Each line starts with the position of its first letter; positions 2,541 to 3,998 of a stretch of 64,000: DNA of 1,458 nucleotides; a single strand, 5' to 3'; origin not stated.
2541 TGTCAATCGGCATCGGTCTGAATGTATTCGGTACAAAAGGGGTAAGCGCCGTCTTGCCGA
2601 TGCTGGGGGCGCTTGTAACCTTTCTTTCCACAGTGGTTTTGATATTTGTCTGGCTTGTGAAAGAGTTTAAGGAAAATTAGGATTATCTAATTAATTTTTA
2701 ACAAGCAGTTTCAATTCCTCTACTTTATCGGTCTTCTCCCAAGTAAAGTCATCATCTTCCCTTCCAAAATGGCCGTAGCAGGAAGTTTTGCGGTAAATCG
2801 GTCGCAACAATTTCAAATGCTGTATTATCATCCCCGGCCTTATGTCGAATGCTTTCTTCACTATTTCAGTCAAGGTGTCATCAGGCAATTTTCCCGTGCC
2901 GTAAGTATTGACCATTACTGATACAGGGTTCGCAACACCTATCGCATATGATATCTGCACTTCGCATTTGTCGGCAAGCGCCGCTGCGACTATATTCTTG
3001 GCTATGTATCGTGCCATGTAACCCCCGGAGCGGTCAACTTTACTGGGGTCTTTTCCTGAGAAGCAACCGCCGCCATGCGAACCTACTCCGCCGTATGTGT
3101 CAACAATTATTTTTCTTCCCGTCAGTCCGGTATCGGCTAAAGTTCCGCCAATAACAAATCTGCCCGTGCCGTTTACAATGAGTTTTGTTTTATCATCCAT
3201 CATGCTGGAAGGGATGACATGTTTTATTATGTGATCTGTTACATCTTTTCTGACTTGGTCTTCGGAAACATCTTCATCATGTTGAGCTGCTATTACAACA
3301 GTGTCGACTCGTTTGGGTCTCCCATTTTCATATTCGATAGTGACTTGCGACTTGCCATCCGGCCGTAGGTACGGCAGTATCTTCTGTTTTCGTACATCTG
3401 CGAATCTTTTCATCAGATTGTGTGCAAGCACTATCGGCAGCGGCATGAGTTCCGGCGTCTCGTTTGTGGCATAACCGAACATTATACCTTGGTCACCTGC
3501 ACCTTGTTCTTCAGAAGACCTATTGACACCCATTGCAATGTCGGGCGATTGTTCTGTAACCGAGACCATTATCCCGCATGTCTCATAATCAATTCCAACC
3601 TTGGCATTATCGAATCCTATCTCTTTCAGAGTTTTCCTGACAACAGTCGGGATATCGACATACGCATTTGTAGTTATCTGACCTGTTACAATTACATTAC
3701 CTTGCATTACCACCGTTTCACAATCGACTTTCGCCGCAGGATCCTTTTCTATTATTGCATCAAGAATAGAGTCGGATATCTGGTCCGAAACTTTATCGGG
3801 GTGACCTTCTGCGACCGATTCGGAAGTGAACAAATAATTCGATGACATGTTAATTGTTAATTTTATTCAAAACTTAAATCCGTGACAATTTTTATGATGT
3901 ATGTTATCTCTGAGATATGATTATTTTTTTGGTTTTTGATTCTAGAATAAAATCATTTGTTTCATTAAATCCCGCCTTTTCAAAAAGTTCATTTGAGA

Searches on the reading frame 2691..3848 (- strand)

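Call 73: search_protein_families(library=pfam, proteins=[window:2691-3848:-], max_evalue=0.0001)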
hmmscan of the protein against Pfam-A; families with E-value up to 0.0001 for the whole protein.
window:2691-3848:- (385 aa): 3 families
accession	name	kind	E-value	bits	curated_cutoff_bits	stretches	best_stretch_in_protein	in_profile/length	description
PF02773.21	S-AdoMet_synt_C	-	1.7e-67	226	25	1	233-372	1-138/138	S-adenosylmethionine synthetase, C-terminal domain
PF02772.21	S-AdoMet_synt_M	-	3.3e-51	172.9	29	1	114-231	1-120/120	S-adenosylmethionine synthetase, central domain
PF00438.25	S-AdoMet_synt_N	-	4.7e-40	136.6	33.1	1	4-102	1-99/99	S-adenosylmethionine synthetase, N-terminal domain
